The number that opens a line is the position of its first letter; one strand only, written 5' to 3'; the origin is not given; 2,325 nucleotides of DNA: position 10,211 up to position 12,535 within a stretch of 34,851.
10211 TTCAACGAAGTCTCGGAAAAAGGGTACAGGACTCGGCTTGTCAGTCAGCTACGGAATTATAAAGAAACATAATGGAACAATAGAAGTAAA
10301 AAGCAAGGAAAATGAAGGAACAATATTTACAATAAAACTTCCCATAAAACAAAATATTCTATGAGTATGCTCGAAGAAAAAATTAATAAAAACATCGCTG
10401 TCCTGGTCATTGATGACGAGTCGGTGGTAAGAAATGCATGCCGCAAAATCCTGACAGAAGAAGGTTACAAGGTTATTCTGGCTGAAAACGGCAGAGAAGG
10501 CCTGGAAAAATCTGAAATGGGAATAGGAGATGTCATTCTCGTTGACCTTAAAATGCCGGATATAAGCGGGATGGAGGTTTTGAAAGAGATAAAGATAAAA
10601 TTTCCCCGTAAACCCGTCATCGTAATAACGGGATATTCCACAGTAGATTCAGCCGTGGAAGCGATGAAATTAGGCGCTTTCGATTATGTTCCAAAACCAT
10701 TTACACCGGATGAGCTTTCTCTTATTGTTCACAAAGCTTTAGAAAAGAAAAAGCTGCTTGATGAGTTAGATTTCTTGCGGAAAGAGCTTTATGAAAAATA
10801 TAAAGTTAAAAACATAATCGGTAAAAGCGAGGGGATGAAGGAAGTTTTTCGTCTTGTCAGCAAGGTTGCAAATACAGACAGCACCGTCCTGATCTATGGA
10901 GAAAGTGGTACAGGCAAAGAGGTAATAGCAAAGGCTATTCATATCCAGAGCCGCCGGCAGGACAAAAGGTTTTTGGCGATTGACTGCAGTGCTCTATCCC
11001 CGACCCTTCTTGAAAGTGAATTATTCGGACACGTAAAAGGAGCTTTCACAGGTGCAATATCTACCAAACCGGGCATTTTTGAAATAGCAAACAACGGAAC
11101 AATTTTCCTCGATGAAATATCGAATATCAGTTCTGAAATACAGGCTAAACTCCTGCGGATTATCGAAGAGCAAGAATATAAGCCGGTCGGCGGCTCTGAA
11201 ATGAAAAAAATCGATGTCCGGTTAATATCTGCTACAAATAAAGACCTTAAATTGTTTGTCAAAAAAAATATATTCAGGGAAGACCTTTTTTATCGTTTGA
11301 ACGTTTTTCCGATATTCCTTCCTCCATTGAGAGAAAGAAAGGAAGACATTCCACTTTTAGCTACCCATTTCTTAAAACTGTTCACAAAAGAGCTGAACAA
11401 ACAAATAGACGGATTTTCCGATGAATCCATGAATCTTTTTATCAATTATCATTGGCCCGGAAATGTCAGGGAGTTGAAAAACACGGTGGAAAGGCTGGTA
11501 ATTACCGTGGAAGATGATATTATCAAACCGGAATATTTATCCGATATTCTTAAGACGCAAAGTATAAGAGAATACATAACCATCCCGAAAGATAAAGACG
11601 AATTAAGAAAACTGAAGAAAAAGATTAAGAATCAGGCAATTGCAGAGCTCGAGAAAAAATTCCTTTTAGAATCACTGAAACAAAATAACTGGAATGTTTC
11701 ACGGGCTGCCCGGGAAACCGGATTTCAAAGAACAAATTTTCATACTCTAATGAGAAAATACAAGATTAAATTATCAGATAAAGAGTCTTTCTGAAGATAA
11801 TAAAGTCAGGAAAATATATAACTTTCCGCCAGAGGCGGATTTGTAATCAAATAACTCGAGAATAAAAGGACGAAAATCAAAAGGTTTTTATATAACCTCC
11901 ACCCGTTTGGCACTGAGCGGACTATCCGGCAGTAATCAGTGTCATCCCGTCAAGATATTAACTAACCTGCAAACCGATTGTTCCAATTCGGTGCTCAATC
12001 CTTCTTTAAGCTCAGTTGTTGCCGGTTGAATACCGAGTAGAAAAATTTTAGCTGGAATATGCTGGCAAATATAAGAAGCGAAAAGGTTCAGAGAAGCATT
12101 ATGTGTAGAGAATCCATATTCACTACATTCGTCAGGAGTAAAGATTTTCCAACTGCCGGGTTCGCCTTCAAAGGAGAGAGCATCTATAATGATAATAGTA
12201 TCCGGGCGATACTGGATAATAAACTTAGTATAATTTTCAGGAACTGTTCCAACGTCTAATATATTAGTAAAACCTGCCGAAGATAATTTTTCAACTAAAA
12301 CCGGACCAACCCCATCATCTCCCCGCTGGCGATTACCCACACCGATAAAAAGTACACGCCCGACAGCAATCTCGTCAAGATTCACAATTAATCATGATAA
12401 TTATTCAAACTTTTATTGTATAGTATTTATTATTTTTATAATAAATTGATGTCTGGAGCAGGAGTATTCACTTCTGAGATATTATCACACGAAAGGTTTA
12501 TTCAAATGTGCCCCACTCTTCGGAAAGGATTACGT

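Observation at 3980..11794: HupUV/HupT/HupR-like H2-sensing cassette with non-canonical wiring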

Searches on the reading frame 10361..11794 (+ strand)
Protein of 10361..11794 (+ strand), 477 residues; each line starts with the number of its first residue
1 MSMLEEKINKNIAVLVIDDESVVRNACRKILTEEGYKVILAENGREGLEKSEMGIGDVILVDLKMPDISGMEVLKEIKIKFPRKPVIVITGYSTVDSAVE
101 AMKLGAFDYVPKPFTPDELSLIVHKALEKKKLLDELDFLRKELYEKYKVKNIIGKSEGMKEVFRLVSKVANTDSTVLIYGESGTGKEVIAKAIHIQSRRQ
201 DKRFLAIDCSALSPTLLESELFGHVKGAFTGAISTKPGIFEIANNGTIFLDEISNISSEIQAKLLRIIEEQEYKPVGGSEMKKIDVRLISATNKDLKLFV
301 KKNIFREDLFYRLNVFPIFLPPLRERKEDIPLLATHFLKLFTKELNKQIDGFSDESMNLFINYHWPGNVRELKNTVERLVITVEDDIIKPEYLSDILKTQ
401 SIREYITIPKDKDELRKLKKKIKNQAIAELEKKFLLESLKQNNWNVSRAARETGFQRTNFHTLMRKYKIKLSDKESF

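Call 6: search_protein_families(library=pfam, proteins=[window:10361-11794:+], max_evalue=0.01)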
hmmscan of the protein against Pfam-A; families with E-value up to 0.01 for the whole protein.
window:10361-11794:+ (477 aa): 18 families
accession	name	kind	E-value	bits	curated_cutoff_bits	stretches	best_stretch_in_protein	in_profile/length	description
PF00158.32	Sigma54_activat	-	4.7e-68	228.6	20.2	1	152-318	1-167/168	Sigma-54 interaction domain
PF00072.30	Response_reg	-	6.6e-30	104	30.2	1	14-121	1-108/111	Response regulator receiver domain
PF25601.1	AAA_lid_14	-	4.8e-27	94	27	1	324-401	1-78/87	AAA+ ATPase lid domain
PF14532.12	Sigma54_activ_2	-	2.1e-19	70.6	25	1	153-323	1-138/138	Sigma-54 interaction domain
PF07728.20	AAA_5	-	5.2e-09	36.7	22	1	176-294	2-123/139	AAA domain (dynein-related subfamily)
PF07724.20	AAA_2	-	1.7e-08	35.1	27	1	174-295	4-126/166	AAA domain (Cdc48 subfamily)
PF00004.35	AAA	-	9.7e-07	29.7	21.2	1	176-296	1-111/131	ATPase family associated with various cellular activities (AAA)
PF01078.27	Mg_chelatase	-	6.7e-05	22.8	20.3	0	231-272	93-134/207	Magnesium chelatase, subunit ChlI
PF02954.25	HTH_8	-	8.1e-05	22.7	22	1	427-467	2-42/42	Bacterial regulatory protein, Fis family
PF20030.5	bpMoxR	-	0.00018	21.1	27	1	161-293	19-145/205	MoxR domain in the MoxR-vWA-beta-propeller ternary systems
PF13191.12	AAA_16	-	0.00041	21.3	32.6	1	153-225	3-82/167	AAA ATPase domain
PF25201.1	nSTAND6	-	0.0013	19.2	27.7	1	165-225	11-67/148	Novel STAND NTPase 6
PF20720.3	nSTAND3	-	0.0015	18.7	27.2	1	162-207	6-51/155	Novel STAND NTPase 3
PF05970.20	PIF1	-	0.0026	17.8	25.9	0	159-224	6-73/223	PIF1-like helicase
PF13401.12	AAA_22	-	0.0034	18.1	27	0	172-217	4-46/130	AAA domain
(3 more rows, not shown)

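Call 7: search_protein_families(library=ncbifam, proteins=[window:10361-11794:+], max_evalue=0.001)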
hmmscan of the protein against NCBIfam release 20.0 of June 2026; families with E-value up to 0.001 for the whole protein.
window:10361-11794:+ (477 aa): 123 families (the best 25 are shown)
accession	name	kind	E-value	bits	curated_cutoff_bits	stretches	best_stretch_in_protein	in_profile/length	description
NF008469.0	PRK11361.1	equivalog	2.8e-137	458.2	714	1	13-470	6-457/461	acetoacetate metabolism transcriptional regulator AtoC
TIGR01818.1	ntrC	equivalog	3e-124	415.3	558.6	1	14-466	1-459/463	nitrogen regulation protein NR(I)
TIGR02915.1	PEP_resp_reg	equivalog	4.6e-115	385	502.6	1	14-470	1-445/445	PEP-CTERM-box response regulator transcription factor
NF041946.1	LuxO_transreg_Vib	equivalog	4.2e-114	381.9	800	1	18-454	3-447/463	quorum-sensing sigma-54 dependent transcriptional regulator LuxO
NF007689.0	PRK10365.1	equivalog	2.4e-110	369.4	760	1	9-459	3-434/441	sigma-54-dependent response regulator transcription factor ZraR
NF051870.1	NAssimRespRegNtrX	equivalog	5.1e-110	368.5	600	1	13-465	3-448/452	nitrogen assimilation response regulator NtrX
NF008176.1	PRK10923.1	equivalog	4.2e-105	352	620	1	13-468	5-464/469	nitrogen regulation protein NR(I)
TIGR01817.1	nifA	equivalog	6.1e-105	352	528.85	1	129-418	177-464/534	nif-specific transcriptional activator NifA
NF041552.1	TF_PrdR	equivalog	7.4e-103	344.8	795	1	129-468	244-577/577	sigma-54 dependent transcriptional regulator PrdR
NF011695.0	PRK15115.1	equivalog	1.2e-102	343.9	763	1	10-473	5-442/445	two-component system response regulator GlrR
NF003451.0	PRK05022.1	equivalog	1.2e-96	324.5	476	1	129-470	161-511/512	nitric oxide reductase transcriptional regulator NorR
NF038308.1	RNA_repair_RtcR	equivalog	4.9e-96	322.7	650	1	95-468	123-517/530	RNA repair transcriptional activator RtcR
NF049963.1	RespRegFlgRCampy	domain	1.5e-90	304.2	750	1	14-441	3-426/429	fla regulon two-component system response regulator FlgR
NF050807.1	TransRegFlbDCaul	equivalog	7.5e-90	302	750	1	26-458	15-429/454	sigma-54-dependent transcriptional regulator FlbD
NF041906.1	V4R_TF_MobR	exception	2.7e-88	296.8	999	1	133-466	211-543/544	phenol degradation transcriptional regulator MobR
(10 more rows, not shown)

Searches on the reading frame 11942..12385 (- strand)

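Call 6: search_protein_families(library=pfam, proteins=[window:11942-12385:-], max_evalue=0.01)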
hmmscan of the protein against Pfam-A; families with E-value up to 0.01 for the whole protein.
window:11942-12385:- (147 aa): 1 family
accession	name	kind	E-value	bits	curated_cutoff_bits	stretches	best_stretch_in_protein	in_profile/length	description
PF01750.23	HycI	-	4.3e-16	59.4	23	1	38-145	15-127/130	Hydrogenase maturation protease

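Call 7: search_protein_families(library=ncbifam, proteins=[window:11942-12385:-], max_evalue=0.001)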
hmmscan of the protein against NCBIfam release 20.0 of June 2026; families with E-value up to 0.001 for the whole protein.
window:11942-12385:- (147 aa): 8 families
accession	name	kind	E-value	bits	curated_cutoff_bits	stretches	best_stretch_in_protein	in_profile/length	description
TIGR00142.1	hycI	equivalog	8.1e-32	110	119.1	1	12-146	2-139/146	hydrogenase maturation peptidase HycI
TIGR00072.1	hydrog_prot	superfamily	1.3e-28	99.8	47.45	1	14-145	3-141/145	hydrogenase maturation protease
TIGR00130.1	frhD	equivalog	1.6e-11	44.5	134.95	1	10-144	4-146/153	coenzyme F420-reducing hydrogenase, FrhD protein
TIGR00140.1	hupD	subfamily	5.3e-11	42.7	151.8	1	11-141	1-139/151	HyaD/HybD family hydrogenase maturation endopeptidase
NF007777.0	PRK10466.1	equivalog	1.9e-07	31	190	1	10-141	2-141/164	HyaD/HybD family hydrogenase maturation endopeptidase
NF007616.0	PRK10264.1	equivalog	3.4e-07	30.1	261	1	9-134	4-137/195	hydrogenase 1 maturation protease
NF045519.1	NiFeSe_H2_mat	exception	4e-05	23.5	190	1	10-137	2-135/152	NiFeSe hydrogenase maturation protease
TIGR01441.2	GPR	equivalog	0.00092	18.3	120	0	9-36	93-120/306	GPR endopeptidase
